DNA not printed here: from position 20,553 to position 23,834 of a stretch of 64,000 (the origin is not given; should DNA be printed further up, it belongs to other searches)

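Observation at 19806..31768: TetR-controlled operon couples a transhydroxylase-type Mo enzyme to a beta-diketone hydrolase, an ALDH and an acetoin-dehydrogenase-like complex: candidate uncharacterised polyphenol ring-cleavage route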

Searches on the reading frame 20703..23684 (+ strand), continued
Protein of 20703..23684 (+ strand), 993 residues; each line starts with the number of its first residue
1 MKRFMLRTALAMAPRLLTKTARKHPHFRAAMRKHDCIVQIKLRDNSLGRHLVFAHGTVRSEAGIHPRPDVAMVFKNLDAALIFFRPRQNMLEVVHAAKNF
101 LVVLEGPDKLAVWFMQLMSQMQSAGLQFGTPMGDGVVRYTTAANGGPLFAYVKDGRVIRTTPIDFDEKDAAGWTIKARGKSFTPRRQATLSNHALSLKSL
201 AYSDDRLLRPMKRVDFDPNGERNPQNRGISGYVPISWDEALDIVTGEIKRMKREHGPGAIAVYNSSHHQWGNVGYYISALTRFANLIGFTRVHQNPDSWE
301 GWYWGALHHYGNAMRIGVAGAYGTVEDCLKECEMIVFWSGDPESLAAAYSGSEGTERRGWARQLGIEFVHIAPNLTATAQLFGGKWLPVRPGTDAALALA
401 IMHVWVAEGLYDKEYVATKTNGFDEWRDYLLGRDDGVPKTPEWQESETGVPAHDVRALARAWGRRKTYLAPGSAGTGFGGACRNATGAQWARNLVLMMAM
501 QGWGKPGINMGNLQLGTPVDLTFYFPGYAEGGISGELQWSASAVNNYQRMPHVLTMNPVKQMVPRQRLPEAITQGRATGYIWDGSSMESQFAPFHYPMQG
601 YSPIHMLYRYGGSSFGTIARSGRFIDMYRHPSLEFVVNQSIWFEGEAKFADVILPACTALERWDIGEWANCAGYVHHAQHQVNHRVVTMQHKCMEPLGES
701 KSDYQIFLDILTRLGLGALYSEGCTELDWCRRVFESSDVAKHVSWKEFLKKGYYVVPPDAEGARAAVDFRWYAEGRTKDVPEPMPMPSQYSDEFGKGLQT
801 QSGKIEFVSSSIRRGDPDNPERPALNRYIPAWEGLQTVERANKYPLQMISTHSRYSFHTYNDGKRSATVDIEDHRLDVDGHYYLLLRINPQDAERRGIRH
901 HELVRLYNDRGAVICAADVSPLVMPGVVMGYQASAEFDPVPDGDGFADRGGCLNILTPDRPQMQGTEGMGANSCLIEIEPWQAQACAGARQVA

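Call 9: find_homologous_proteins(query=window:20703-23684:+, max_evalue=1e-20)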
Query window:20703-23684:+ (993 aa): 5420 proteins with E <= 1e-20 among 8000 candidates; the best 120 are listed.
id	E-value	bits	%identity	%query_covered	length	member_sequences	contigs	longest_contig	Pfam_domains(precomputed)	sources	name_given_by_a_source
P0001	0.0e+0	2284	95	100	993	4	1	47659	PF21423.3,PF00384.28,PF01568.28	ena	-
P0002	0.0e+0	1882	77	99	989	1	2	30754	PF21423.3,PF00384.28,PF01568.28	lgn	-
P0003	0.0e+0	1873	77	99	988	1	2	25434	PF21423.3,PF00384.28,PF01568.28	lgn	-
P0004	0.0e+0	1846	76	99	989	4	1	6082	PF21423.3,PF00384.28,PF01568.28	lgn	-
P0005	0.0e+0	1824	76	99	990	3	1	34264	PF21423.3,PF00384.28,PF01568.28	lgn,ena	-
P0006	0.0e+0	1810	75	99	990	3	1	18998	PF21423.3,PF00384.28,PF01568.28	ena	-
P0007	0.0e+0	1769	72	100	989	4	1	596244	PF21423.3,PF00384.28,PF01568.28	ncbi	-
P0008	0.0e+0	1764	73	99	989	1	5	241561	PF21423.3,PF00384.28,PF01568.28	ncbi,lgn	ncbi:MAG: molybdopterin-dependent oxidoreductase [Steroidobacteraceae bacterium]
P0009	0.0e+0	1728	72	99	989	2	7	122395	PF21423.3,PF00384.28,PF01568.28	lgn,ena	-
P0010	0.0e+0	1710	71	99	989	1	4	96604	PF21423.3,PF00384.28,PF01568.28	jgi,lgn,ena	jgi:trimethylamine-N-oxide reductase (cytochrome c)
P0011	0.0e+0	1705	70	99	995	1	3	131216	PF21423.3,PF00384.28,PF01568.28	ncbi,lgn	-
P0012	0.0e+0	1704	70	99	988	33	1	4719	PF21423.3,PF00384.28,PF01568.28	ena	-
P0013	0.0e+0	1692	68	99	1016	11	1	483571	PF21423.3,PF00384.28,PF01568.28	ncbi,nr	ncbi:MAG: molybdopterin-dependent oxidoreductase [Rhodocyclaceae bacterium]|nr:molybdopterin-depende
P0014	0.0e+0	1681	69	98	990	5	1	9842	PF21423.3,PF00384.28,PF01568.28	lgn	-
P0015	0.0e+0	1679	68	99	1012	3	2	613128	PF21423.3,PF00384.28,PF01568.28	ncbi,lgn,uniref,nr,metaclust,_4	ncbi:molybdopterin-dependent oxidoreductase [Pollutimonas bauzanensis]|uniref:Trimethylamine-N-oxide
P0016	0.0e+0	1678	68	99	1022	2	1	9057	PF21423.3,PF00384.28,PF01568.28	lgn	-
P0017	0.0e+0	1678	68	100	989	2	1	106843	PF21423.3,PF00384.28,PF01568.28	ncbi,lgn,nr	ncbi:MAG TPA: molybdopterin-dependent oxidoreductase [Candidimonas sp.]|nr:molybdopterin-dependent o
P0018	0.0e+0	1677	68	100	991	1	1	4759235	PF21423.3,PF00384.28,PF01568.28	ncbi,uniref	ncbi:molybdopterin-dependent oxidoreductase [Thauera sp. SDU_THAU2]|uniref:molybdopterin-dependent o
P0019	0.0e+0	1677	69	100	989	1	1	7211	PF21423.3,PF00384.28,PF01568.28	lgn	-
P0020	0.0e+0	1677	68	99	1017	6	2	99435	PF21423.3,PF00384.28,PF01568.28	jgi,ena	-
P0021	0.0e+0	1675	69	99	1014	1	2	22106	PF21423.3,PF00384.28,PF01568.28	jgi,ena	-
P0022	0.0e+0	1673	67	100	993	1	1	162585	PF21423.3,PF00384.28,PF01568.28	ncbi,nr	ncbi:MAG: molybdopterin-dependent oxidoreductase [Glaciimonas sp.]|nr:molybdopterin-dependent oxidor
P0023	0.0e+0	1672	69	99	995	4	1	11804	PF21423.3,PF00384.28,PF01568.28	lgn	-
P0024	0.0e+0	1669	68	99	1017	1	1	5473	PF21423.3,PF00384.28,PF01568.28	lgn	-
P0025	0.0e+0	1665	68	99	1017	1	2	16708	PF21423.3,PF00384.28,PF01568.28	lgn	-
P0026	0.0e+0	1663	68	100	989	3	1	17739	PF21423.3,PF00384.28,PF01568.28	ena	-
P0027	0.0e+0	1662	68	100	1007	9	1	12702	PF21423.3,PF00384.28,PF01568.28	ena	-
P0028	0.0e+0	1658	68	99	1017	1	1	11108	PF21423.3,PF00384.28,PF01568.28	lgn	-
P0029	0.0e+0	1656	67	100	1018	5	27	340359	PF21423.3,PF00384.28,PF01568.28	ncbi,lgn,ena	-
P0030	0.0e+0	1655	68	100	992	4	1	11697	PF21423.3,PF00384.28,PF01568.28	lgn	-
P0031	0.0e+0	1655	68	100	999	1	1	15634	PF21423.3,PF00384.28,PF01568.28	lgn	-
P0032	0.0e+0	1654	68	99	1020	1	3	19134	PF21423.3,PF00384.28,PF01568.28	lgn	-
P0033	0.0e+0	1650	67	99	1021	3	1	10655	PF21423.3,PF00384.28,PF01568.28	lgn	-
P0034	0.0e+0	1645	66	100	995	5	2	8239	PF21423.3,PF00384.28,PF01568.28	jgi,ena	-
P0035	0.0e+0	1645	68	99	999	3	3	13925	PF21423.3,PF00384.28,PF01568.28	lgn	-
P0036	0.0e+0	1645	68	100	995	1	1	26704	PF21423.3,PF00384.28,PF01568.28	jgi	-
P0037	0.0e+0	1643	69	99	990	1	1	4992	PF21423.3,PF00384.28,PF01568.28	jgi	-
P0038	0.0e+0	1641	67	100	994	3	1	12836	PF21423.3,PF00384.28,PF01568.28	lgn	-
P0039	0.0e+0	1641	67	100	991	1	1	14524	PF21423.3,PF00384.28,PF01568.28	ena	-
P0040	0.0e+0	1640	67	100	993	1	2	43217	PF21423.3,PF00384.28,PF01568.28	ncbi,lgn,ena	-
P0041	0.0e+0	1639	68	99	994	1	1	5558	PF21423.3,PF00384.28,PF01568.28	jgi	jgi:trimethylamine-N-oxide reductase (cytochrome c)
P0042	0.0e+0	1639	66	99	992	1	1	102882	PF21423.3,PF00384.28,PF01568.28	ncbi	-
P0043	0.0e+0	1639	67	99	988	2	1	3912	PF21423.3,PF00384.28,PF01568.28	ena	-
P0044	0.0e+0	1637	66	99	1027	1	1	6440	PF21423.3,PF00384.28,PF01568.28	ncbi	-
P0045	0.0e+0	1637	67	99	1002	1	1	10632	PF21423.3,PF00384.28,PF01568.28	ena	-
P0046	0.0e+0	1632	67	99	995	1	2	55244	PF21423.3,PF00384.28,PF01568.28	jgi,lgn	-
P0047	0.0e+0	1631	66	99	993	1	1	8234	PF21423.3,PF00384.28,PF01568.28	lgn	-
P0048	0.0e+0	1630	67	99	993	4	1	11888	PF21423.3,PF00384.28,PF01568.28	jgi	jgi:trimethylamine-N-oxide reductase (cytochrome c)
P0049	0.0e+0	1627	68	99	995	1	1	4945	PF21423.3,PF00384.28,PF01568.28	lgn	-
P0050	0.0e+0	1627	68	99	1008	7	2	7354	PF21423.3,PF00384.28,PF01568.28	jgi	jgi:molybdopterin guanine dinucleotide-containing S/N-oxide reductase-like protein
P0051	0.0e+0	1626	67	100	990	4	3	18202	PF21423.3,PF00384.28,PF01568.28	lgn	-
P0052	0.0e+0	1626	65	100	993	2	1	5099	PF21423.3,PF00384.28,PF01568.28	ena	-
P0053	0.0e+0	1625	66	100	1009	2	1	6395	PF21423.3,PF00384.28,PF01568.28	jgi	jgi:trimethylamine-N-oxide reductase (cytochrome c)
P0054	0.0e+0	1622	68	99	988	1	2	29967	PF21423.3,PF00384.28,PF01568.28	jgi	jgi:trimethylamine-N-oxide reductase (cytochrome c)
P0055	0.0e+0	1622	68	98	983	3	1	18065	PF21423.3,PF00384.28,PF01568.28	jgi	jgi:trimethylamine-N-oxide reductase (cytochrome c)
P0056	0.0e+0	1621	65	100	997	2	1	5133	PF21423.3,PF00384.28,PF01568.28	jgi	-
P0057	0.0e+0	1621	68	99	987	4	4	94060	PF21423.3,PF00384.28,PF01568.28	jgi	jgi:trimethylamine-N-oxide reductase (cytochrome c)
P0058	0.0e+0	1620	66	99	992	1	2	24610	PF21423.3,PF00384.28,PF01568.28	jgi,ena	-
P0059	0.0e+0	1620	67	99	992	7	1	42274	PF21423.3,PF00384.28,PF01568.28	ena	-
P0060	0.0e+0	1620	66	99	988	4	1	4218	PF21423.3,PF00384.28,PF01568.28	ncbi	-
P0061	0.0e+0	1619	67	99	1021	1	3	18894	PF21423.3,PF00384.28,PF01568.28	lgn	-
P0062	0.0e+0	1618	67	99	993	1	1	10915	PF21423.3,PF00384.28,PF01568.28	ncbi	-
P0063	0.0e+0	1618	67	99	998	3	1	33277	PF21423.3,PF00384.28,PF01568.28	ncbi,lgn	-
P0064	0.0e+0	1617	66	99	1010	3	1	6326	PF21423.3,PF00384.28,PF01568.28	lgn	-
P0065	0.0e+0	1617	66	99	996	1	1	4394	PF21423.3,PF00384.28,PF01568.28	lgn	-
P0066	0.0e+0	1616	65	100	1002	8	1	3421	PF21423.3,PF00384.28,PF01568.28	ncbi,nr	ncbi:MAG: molybdopterin-dependent oxidoreductase [Betaproteobacteria bacterium]|nr:molybdopterin-dep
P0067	0.0e+0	1616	67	99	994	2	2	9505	PF21423.3,PF00384.28,PF01568.28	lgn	-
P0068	0.0e+0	1615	67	99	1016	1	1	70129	PF21423.3,PF00384.28,PF01568.28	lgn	-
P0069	0.0e+0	1614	66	99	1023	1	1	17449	PF21423.3,PF00384.28,PF01568.28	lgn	-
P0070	0.0e+0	1614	66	99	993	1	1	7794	PF21423.3,PF00384.28,PF01568.28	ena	-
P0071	0.0e+0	1613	67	99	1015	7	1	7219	PF21423.3,PF00384.28,PF01568.28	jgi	jgi:molybdopterin guanine dinucleotide-containing S/N-oxide reductase-like protein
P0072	0.0e+0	1613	65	99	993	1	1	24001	PF21423.3,PF00384.28,PF01568.28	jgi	-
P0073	0.0e+0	1612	67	100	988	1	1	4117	PF21423.3,PF00384.28,PF01568.28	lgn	-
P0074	0.0e+0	1612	66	99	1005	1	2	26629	PF21423.3,PF00384.28,PF01568.28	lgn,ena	-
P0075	0.0e+0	1612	66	100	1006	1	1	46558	PF21423.3,PF00384.28,PF01568.28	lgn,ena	-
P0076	0.0e+0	1612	66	99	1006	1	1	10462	PF21423.3,PF00384.28,PF01568.28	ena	-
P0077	0.0e+0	1610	67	99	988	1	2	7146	PF21423.3,PF00384.28,PF01568.28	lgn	-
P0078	0.0e+0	1610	65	100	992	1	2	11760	PF21423.3,PF00384.28,PF01568.28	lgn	-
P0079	0.0e+0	1610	66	100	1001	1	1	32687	PF21423.3,PF00384.28,PF01568.28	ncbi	-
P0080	0.0e+0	1610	67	99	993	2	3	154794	PF21423.3,PF00384.28,PF01568.28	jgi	jgi:molybdopterin guanine dinucleotide-containing S/N-oxide reductase-like protein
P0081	0.0e+0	1609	66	99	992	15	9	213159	PF21423.3,PF00384.28,PF01568.28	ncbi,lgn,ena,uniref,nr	ncbi:molybdopterin-dependent oxidoreductase [Burkholderia multivorans]|uniref:molybdopterin-dependen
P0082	0.0e+0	1608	66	100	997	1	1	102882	PF21423.3,PF00384.28,PF01568.28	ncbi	-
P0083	0.0e+0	1608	66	99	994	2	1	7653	PF21423.3,PF00384.28,PF01568.28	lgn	-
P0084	0.0e+0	1606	65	99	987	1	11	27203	PF21423.3,PF00384.28,PF01568.28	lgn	-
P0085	0.0e+0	1602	65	100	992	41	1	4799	PF21423.3,PF00384.28,PF01568.28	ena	-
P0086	0.0e+0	1602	65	100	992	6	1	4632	PF21423.3,PF00384.28,PF01568.28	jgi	-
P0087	0.0e+0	1601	66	100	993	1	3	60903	PF21423.3,PF00384.28,PF01568.28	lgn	-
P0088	0.0e+0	1600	65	99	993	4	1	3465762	PF21423.3,PF00384.28,PF01568.28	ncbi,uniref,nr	ncbi:Pyrogallol hydroxytransferase large subunit [Georgfuchsia toluolica]|uniref:Pyrogallol hydroxyt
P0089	0.0e+0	1599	66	99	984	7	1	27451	PF21423.3,PF00384.28,PF01568.28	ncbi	ncbi:MAG: molybdopterin-dependent oxidoreductase [Xanthobacteraceae bacterium]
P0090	0.0e+0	1598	65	99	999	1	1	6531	PF21423.3,PF00384.28,PF01568.28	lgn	-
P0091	0.0e+0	1598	66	99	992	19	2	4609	PF21423.3,PF00384.28,PF01568.28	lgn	-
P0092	0.0e+0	1595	65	99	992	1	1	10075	PF21423.3,PF00384.28,PF01568.28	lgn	-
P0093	0.0e+0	1595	66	99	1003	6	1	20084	PF21423.3,PF00384.28,PF01568.28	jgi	jgi:molybdopterin guanine dinucleotide-containing S/N-oxide reductase-like protein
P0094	0.0e+0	1594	66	99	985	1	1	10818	PF21423.3,PF00384.28,PF01568.28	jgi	jgi:trimethylamine-N-oxide reductase (cytochrome c)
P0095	0.0e+0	1594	66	99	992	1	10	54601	PF21423.3,PF00384.28,PF01568.28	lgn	-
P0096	0.0e+0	1593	65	99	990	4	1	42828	PF21423.3,PF00384.28,PF01568.28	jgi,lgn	-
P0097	0.0e+0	1593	66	99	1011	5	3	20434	PF21423.3,PF00384.28,PF01568.28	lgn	-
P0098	0.0e+0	1591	66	99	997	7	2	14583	PF21423.3,PF00384.28,PF01568.28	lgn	-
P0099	0.0e+0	1591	64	99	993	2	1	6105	PF21423.3,PF00384.28,PF01568.28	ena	-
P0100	0.0e+0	1591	65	99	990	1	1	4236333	PF21423.3,PF00384.28,PF01568.28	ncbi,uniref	ncbi:molybdopterin-dependent oxidoreductase [Zobellella sp. An-6]|uniref:molybdopterin-dependent oxi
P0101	0.0e+0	1591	66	99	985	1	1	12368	PF21423.3,PF00384.28,PF01568.28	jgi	jgi:trimethylamine-N-oxide reductase (cytochrome c)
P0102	0.0e+0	1590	65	99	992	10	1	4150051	PF21423.3,PF00384.28,PF01568.28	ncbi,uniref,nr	ncbi:molybdopterin-dependent oxidoreductase [Ferribacterium limneticum]|uniref:molybdopterin-depende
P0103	0.0e+0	1590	66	100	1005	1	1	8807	PF21423.3,PF00384.28,PF01568.28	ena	-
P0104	0.0e+0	1589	66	99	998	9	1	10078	PF21423.3,PF00384.28,PF01568.28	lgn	-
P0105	0.0e+0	1589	67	99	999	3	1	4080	PF21423.3,PF00384.28,PF01568.28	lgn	-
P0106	0.0e+0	1589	66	100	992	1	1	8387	PF21423.3,PF00384.28,PF01568.28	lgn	-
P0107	0.0e+0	1588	66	97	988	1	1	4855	PF21423.3,PF00384.28,PF01568.28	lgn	-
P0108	0.0e+0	1586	66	100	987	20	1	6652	PF21423.3,PF00384.28,PF01568.28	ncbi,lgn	-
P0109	0.0e+0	1586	66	99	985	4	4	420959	PF21423.3,PF00384.28,PF01568.28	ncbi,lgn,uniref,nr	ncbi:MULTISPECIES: molybdopterin-dependent oxidoreductase [unclassified Bradyrhizobium]|uniref:molyb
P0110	0.0e+0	1586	65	100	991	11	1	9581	PF21423.3,PF00384.28,PF01568.28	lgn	-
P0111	0.0e+0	1585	64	99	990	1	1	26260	PF21423.3,PF00384.28,PF01568.28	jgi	-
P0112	0.0e+0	1584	64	100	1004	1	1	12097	PF21423.3,PF00384.28,PF01568.28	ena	-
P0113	0.0e+0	1584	66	99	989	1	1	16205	PF21423.3,PF00384.28,PF01568.28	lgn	-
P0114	0.0e+0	1583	66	99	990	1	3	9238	PF21423.3,PF00384.28,PF01568.28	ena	-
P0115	0.0e+0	1582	64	99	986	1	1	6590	PF21423.3,PF00384.28,PF01568.28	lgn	-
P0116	0.0e+0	1582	65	100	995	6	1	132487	PF21423.3,PF00384.28,PF01568.28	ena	-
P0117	0.0e+0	1582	66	99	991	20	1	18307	PF21423.3,PF00384.28,PF01568.28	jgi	-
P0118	0.0e+0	1582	65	99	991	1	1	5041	PF21423.3,PF00384.28,PF01568.28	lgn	-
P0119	0.0e+0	1581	66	99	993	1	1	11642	PF21423.3,PF00384.28,PF01568.28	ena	-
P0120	0.0e+0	1581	64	99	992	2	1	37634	PF21423.3,PF00384.28,PF01568.28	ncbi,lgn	ncbi:molybdopterin-dependent oxidoreductase [Vibrio fluvialis]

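Call 14: find_encoding_contigs(protein=P0001, flank=10000, max_places=3)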
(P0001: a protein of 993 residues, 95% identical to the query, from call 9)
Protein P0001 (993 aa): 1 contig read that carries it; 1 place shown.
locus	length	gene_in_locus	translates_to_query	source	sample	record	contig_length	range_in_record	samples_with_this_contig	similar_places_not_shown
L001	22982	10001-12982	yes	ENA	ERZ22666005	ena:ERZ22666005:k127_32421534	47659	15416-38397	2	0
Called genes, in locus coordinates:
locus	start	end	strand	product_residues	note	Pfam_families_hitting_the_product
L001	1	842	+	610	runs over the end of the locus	PF00111:Fer2, PF17650:RACo_linker, PF17651:Raco_middle, PF14574:RACo_C_ter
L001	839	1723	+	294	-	PF00809:Pterin_bind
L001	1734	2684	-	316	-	PF00126:HTH_1, PF03466:LysR_substrate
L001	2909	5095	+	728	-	PF07715:Plug, PF00593:TonB_dep_Rec_b-barrel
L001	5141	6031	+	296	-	PF12697:Abhydrolase_6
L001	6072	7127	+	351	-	PF00355:Rieske, PF19112:VanA_C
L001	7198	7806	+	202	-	PF02798:GST_N, PF13409:GST_N_2, PF13417:GST_N_3 (weak), PF13410:GST_C_2, PF00043:GST_C (weak)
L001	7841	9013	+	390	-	PF00067:p450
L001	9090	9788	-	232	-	PF00440:TetR_N, PF21306:TetR_C_40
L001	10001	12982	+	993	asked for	PF21423:AhtL-like_1st, PF00384:Molybdopterin, PF01568:Molydop_binding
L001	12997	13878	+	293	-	PF13247:Fer4_11, PF13620:CarboxypepD_reg (weak)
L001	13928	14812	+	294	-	PF03446:NAD_binding_2, PF03807:F420_oxidored, PF14833:NAD_binding_11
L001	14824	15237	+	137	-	-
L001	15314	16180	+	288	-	PF00378:ECH_1, PF16113:ECH_2 (weak)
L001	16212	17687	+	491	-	PF00171:Aldedh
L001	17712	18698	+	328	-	PF00676:E1_dh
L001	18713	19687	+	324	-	PF02779:Transket_pyr, PF02780:Transketolase_C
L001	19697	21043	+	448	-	PF00364:Biotin_lipoyl, PF02817:E3_binding, PF00198:2-oxoacid_dh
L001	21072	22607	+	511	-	PF07690:MFS_1, PF00854:PTR2, PF07690:MFS_1, PF00854:PTR2, PF07690:MFS_1 (weak)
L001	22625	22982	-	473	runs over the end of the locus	PF00890:FAD_binding_2 (weak), PF01266:DAO, PF01494:FAD_binding_3, PF07992:Pyr_redox_2 (weak), PF13450:NAD_binding_8 (weak)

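Call 15: find_encoding_contigs(protein=P0081, flank=10000, max_places=2)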
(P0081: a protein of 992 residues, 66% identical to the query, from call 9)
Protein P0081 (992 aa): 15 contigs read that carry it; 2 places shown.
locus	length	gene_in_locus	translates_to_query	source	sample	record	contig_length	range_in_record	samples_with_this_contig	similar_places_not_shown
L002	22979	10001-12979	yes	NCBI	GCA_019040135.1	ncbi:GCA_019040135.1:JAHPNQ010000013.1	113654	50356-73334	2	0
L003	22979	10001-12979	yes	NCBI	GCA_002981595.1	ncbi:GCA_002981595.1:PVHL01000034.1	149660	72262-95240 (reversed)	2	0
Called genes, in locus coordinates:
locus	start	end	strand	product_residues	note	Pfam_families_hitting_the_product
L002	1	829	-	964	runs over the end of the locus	PF13700:DUF4158, PF01526:DDE_Tnp_Tn3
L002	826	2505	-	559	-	PF12482:DUF3701, PF00589:Phage_integrase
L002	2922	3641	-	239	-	PF00440:TetR_N, PF21306:TetR_C_40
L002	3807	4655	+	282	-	PF10370:Rv2993c-like_N (faint), PF01557:FAA_hydrolase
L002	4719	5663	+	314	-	PF00903:Glyoxalase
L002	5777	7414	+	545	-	PF01494:FAD_binding_3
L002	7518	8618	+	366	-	PF13609:Porin_4, PF00267:Porin_1 (faint)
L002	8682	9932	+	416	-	PF07690:MFS_1, PF12832:MFS_1_like (weak), PF00083:Sugar_tr, PF05977:MFS_3 (weak), PF00083:Sugar_tr, PF07690:MFS_1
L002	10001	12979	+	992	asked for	PF21423:AhtL-like_1st, PF00384:Molybdopterin, PF01568:Molydop_binding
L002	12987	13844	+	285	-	PF13247:Fer4_11, PF13620:CarboxypepD_reg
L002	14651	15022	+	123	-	-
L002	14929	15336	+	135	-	-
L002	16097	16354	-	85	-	-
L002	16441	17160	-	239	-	PF00027:cNMP_binding (weak), PF13545:HTH_Crp_2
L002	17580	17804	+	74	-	PF13441:Gly-zipper_YMGG, PF05433:Rick_17kDa_Anti (weak)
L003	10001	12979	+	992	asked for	PF21423:AhtL-like_1st, PF00384:Molybdopterin, PF01568:Molydop_binding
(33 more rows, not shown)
